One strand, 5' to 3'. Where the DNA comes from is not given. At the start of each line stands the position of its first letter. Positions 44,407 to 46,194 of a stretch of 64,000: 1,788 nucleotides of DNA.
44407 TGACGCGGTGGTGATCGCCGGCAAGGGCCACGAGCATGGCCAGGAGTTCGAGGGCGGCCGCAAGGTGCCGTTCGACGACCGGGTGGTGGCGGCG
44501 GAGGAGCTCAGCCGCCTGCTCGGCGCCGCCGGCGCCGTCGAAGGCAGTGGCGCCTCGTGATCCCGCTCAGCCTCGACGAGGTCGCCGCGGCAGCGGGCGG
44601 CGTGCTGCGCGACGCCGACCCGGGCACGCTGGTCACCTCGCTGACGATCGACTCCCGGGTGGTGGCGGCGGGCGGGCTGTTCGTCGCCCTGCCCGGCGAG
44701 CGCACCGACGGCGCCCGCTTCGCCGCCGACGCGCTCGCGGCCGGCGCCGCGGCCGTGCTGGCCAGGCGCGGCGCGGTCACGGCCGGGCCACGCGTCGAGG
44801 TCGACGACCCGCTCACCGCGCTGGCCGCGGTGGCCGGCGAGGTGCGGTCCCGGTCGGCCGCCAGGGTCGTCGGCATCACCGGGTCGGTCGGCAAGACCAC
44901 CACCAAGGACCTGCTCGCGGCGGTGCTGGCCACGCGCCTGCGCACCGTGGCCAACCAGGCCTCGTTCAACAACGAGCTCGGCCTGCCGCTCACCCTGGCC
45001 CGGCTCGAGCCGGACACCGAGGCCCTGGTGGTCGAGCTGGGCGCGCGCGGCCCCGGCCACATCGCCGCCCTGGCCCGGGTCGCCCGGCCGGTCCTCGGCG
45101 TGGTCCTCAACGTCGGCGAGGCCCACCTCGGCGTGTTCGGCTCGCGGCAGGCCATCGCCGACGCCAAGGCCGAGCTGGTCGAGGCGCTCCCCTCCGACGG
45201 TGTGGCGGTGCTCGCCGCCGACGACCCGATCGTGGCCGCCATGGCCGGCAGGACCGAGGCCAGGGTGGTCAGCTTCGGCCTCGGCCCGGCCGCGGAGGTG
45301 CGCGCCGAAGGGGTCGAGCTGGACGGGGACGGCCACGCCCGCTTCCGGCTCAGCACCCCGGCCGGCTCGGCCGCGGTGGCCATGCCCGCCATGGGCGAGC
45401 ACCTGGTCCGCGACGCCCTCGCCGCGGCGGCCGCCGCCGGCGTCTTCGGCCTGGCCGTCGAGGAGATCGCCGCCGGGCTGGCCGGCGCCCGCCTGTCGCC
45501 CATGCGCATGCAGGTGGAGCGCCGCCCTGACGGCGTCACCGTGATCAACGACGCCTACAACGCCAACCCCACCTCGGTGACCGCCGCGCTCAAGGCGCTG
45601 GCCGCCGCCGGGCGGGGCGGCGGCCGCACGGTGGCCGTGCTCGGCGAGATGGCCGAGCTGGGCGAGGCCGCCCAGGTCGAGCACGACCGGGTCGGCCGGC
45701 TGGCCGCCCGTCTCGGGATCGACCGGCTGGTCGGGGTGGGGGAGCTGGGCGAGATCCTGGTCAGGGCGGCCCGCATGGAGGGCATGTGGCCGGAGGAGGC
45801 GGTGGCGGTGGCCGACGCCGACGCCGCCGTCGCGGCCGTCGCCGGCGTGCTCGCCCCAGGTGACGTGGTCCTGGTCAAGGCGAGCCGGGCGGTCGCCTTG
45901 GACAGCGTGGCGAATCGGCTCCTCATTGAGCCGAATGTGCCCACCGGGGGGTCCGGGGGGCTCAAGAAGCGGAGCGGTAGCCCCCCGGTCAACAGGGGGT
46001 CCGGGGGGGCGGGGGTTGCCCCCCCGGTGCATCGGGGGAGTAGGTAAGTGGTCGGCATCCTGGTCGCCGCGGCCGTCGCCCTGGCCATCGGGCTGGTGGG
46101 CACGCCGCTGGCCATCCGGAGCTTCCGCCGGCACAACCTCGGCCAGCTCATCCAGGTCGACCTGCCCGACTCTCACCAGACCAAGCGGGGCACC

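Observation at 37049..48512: Family of G-rich GC-palindromic hairpin leader elements just 5' of the mraY, ftsW and metallophosphoesterase start codons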

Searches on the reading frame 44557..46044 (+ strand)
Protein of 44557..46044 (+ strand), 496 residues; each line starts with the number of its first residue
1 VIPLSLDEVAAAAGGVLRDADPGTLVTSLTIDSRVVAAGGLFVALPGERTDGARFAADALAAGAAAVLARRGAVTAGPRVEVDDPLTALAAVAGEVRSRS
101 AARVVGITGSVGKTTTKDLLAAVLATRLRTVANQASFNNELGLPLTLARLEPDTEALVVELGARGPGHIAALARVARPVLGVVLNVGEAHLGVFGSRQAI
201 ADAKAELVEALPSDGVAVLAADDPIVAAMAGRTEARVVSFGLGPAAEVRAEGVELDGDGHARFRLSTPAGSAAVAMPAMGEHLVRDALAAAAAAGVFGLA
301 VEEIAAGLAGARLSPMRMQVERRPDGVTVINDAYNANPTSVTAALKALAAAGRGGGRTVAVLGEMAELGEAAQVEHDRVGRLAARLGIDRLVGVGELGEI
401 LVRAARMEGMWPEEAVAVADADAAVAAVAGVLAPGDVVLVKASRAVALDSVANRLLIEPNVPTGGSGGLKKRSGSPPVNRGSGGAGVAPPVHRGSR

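Call 20: find_homologous_proteins(query=window:44557-46044:+, max_evalue=1e-30)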
Query window:44557-46044:+ (496 aa): 7985 proteins with E <= 1e-30 among 8000 candidates; the best 120 are listed.
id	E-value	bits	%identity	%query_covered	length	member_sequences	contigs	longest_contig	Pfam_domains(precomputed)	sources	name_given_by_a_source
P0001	2.6e-253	859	90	100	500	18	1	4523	PF02875.27,PF08245.19,PF01225.31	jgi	jgi:UDP-N-acetylmuramoyl-tripeptide--D-alanyl-D-alanine ligase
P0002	1.5e-222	758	82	100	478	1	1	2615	PF02875.27,PF08245.19,PF01225.31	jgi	jgi:UDP-N-acetylmuramoyl-tripeptide--D-alanyl-D-alanine ligase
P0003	5.1e-218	743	83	94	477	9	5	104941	PF02875.27,PF08245.19,PF01225.31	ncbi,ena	-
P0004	1.2e-217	742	83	94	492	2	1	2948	PF02875.27,PF08245.19,PF01225.31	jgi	jgi:UDP-N-acetylmuramoyl-tripeptide--D-alanyl-D-alanine ligase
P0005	4.4e-213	727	83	92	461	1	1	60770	PF02875.27,PF08245.19,PF01225.31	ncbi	ncbi:MAG TPA: UDP-N-acetylmuramoyl-tripeptide--D-alanyl-D-alanine ligase [Actinomycetes bacterium]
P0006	1.2e-212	725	83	92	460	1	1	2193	PF02875.27,PF08245.19,PF01225.31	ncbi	-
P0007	7.0e-212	723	83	92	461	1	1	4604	PF02875.27,PF08245.19,PF01225.31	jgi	jgi:UDP-N-acetylmuramoyl-tripeptide--D-alanyl-D-alanine ligase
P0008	6.2e-211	720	93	79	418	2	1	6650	PF02875.27,PF08245.19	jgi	jgi:UDP-N-acetylmuramoyl-tripeptide--D-alanyl-D-alanine ligase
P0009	2.5e-210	718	81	96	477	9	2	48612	PF02875.27,PF08245.19,PF01225.31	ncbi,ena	-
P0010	1.1e-209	715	81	94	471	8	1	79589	PF02875.27,PF08245.19,PF01225.31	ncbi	ncbi:MAG TPA: UDP-N-acetylmuramoyl-tripeptide--D-alanyl-D-alanine ligase [Actinomycetota bacterium]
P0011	6.3e-200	683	77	92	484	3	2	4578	PF02875.27,PF08245.19,PF01225.31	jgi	-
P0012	7.0e-199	680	78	91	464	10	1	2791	PF02875.27,PF08245.19,PF01225.31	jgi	jgi:UDP-N-acetylmuramoyl-tripeptide--D-alanyl-D-alanine ligase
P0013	7.6e-195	667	77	94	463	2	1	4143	PF02875.27,PF08245.19,PF01225.31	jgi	-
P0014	1.3e-193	662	75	90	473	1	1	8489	PF02875.27,PF08245.19,PF01225.31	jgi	jgi:UDP-N-acetylmuramoyl-tripeptide--D-alanyl-D-alanine ligase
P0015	5.0e-191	654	76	93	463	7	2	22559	PF02875.27,PF08245.19,PF01225.31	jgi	-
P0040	3.7e-186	638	73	92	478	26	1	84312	PF02875.27,PF08245.19,PF01225.31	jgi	jgi:UDP-N-acetylmuramoyl-tripeptide--D-alanyl-D-alanine ligase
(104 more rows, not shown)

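Call 23: find_encoding_contigs(protein=P0003, flank=10000, max_places=2)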
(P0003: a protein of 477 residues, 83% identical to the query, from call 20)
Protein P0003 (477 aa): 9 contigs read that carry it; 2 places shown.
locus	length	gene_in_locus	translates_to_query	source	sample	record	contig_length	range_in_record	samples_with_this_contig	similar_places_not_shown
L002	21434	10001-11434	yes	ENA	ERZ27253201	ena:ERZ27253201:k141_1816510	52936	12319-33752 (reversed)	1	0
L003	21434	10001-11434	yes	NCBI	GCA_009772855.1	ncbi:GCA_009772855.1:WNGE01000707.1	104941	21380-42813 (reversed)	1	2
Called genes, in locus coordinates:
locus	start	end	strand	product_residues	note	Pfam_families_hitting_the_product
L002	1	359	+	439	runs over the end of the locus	PF00989:PAS (weak), PF08447:PAS_3, PF13426:PAS_9 (weak), PF00512:HisKA, PF02518:HATPase_c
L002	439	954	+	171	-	PF01844:HNH, PF14279:HNH_5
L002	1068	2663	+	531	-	PF00149:Metallophos, PF12850:Metallophos_2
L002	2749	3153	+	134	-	-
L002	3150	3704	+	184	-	PF08843:AbiEii (faint), PF19502:DUF6036 (weak)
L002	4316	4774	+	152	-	PF02381:MraZ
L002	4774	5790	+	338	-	PF01795:Methyltransf_5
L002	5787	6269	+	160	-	-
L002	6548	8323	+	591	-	PF03717:PBP_dimer, PF00905:Transpeptidase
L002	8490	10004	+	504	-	PF01225:Mur_ligase, PF08245:Mur_ligase_M, PF02875:Mur_ligase_C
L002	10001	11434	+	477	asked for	PF01225:Mur_ligase, PF08245:Mur_ligase_M, PF02875:Mur_ligase_C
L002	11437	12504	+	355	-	PF00953:Glycos_transf_4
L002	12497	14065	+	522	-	PF21799:MurD-like_N, PF08245:Mur_ligase_M, PF02875:Mur_ligase_C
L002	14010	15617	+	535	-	PF01098:FTSW_RODA_SPOVE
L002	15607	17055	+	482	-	PF03033:Glyco_transf_28, PF13579:Glyco_trans_4_4 (weak), PF04101:Glyco_tran_28_C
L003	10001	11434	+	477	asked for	PF01225:Mur_ligase, PF08245:Mur_ligase_M, PF02875:Mur_ligase_C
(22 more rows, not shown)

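Call 24: find_encoding_contigs(protein=P0040, flank=10000, max_places=2)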
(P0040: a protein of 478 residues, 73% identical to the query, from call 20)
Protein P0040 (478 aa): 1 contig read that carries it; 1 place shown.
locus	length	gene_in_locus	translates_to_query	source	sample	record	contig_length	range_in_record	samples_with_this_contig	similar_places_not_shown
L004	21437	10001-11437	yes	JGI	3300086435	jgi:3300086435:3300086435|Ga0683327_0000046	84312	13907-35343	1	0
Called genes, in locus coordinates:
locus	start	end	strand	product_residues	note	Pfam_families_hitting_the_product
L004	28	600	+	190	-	PF01661:Macro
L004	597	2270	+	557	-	PF01590:GAF, PF13185:GAF_2, PF13492:GAF_3, PF00989:PAS (weak), PF08448:PAS_4, PF08447:PAS_3, PF00512:HisKA, PF02518:HATPase_c, +1 more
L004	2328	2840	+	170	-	PF01844:HNH, PF14279:HNH_5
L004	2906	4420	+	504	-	PF00149:Metallophos, PF12850:Metallophos_2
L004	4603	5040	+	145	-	PF02381:MraZ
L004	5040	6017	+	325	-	PF01795:Methyltransf_5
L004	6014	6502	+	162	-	-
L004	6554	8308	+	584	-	PF03717:PBP_dimer, PF00905:Transpeptidase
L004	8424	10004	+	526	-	PF01225:Mur_ligase, PF08245:Mur_ligase_M, PF02875:Mur_ligase_C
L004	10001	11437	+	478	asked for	PF01225:Mur_ligase (weak), PF08245:Mur_ligase_M, PF02875:Mur_ligase_C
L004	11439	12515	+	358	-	PF00953:Glycos_transf_4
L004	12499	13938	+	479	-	PF21799:MurD-like_N, PF08245:Mur_ligase_M, PF02875:Mur_ligase_C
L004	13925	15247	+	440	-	PF01098:FTSW_RODA_SPOVE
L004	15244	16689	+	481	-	PF03033:Glyco_transf_28, PF04101:Glyco_tran_28_C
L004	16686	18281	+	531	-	PF01225:Mur_ligase, PF08245:Mur_ligase_M, PF02875:Mur_ligase_C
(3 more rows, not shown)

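Call 25: find_encoding_contigs(protein=P0005, flank=10000, max_places=2)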
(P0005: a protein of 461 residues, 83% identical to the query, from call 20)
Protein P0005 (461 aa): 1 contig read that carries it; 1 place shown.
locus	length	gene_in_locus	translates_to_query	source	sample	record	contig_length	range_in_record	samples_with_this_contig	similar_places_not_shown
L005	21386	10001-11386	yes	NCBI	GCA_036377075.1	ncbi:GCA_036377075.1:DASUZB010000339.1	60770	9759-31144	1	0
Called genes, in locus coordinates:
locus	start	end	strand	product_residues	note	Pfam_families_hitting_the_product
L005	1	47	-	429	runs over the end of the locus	PF01882:DUF58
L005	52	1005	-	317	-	PF20030:bpMoxR, PF00004:AAA (weak), PF07726:AAA_3, PF07728:AAA_5, PF17863:AAA_lid_2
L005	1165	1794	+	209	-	PF00440:TetR_N, PF21313:EthR_C, PF14246:TetR_C_7 (weak), PF13977:TetR_C_6 (weak)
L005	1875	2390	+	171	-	PF01844:HNH, PF14279:HNH_5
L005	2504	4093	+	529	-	PF00149:Metallophos, PF12850:Metallophos_2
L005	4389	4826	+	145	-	PF02381:MraZ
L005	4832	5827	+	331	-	PF01795:Methyltransf_5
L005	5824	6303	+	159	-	-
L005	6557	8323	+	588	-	PF03717:PBP_dimer, PF00905:Transpeptidase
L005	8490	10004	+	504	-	PF01225:Mur_ligase, PF08245:Mur_ligase_M, PF02875:Mur_ligase_C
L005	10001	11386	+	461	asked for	PF01225:Mur_ligase, PF08245:Mur_ligase_M, PF02875:Mur_ligase_C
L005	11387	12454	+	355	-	PF00953:Glycos_transf_4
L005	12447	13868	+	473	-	PF21799:MurD-like_N, PF08245:Mur_ligase_M, PF02875:Mur_ligase_C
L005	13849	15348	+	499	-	PF01098:FTSW_RODA_SPOVE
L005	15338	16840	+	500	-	PF03033:Glyco_transf_28, PF13579:Glyco_trans_4_4 (weak), PF04101:Glyco_tran_28_C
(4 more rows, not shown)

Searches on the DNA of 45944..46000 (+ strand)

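Call 36: build_rna_model(alignment_id=A2, structure=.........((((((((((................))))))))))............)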
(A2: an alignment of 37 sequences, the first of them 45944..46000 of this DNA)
Model R1 built from alignment A2 (37 sequences, 57 columns); structure: as given.
model positions 57; base pairs 10; branch points 0; effective number of sequences 5.29; information 0.977 bits per position. Calibrated on 0.2 Mb of random sequence (short: E-values are rough).
structure used (alignment columns):
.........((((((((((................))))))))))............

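Call 37: search_with_rna_model(model_id=R1, source=window, filters=off, max_evalue=10, show_alignments=8)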
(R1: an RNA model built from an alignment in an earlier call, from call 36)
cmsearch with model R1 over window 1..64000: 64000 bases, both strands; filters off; matches with E-value up to 10: 67.
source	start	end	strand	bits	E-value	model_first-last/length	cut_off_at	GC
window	45944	46000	+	78.1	1.6e-15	1-57/57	no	0.75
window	55048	55104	+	45.8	3e-08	1-57/57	no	0.67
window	5863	5919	+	38.9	1.1e-06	1-57/57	no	0.74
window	37050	37092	+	26.4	0.00071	1-57/57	no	0.81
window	45941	45997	-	22.8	0.0046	1-57/57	no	0.75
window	46001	46039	+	18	0.055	1-57/57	no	0.85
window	48459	48506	+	18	0.056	1-57/57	no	0.79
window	15032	15071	-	14.8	0.29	1-57/57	no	0.85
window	48456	48503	-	14.4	0.36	1-57/57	no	0.81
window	61917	61952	-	14.1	0.42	1-57/57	no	0.81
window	10019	10078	+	12.9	0.77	1-57/57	no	0.75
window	40810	40854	-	12.4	1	1-57/57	no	0.87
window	54505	54556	-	12.4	1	1-57/57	no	0.81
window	47628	47676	-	12.2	1.1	1-57/57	no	0.78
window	40983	41030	+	12.2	1.1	1-57/57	no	0.81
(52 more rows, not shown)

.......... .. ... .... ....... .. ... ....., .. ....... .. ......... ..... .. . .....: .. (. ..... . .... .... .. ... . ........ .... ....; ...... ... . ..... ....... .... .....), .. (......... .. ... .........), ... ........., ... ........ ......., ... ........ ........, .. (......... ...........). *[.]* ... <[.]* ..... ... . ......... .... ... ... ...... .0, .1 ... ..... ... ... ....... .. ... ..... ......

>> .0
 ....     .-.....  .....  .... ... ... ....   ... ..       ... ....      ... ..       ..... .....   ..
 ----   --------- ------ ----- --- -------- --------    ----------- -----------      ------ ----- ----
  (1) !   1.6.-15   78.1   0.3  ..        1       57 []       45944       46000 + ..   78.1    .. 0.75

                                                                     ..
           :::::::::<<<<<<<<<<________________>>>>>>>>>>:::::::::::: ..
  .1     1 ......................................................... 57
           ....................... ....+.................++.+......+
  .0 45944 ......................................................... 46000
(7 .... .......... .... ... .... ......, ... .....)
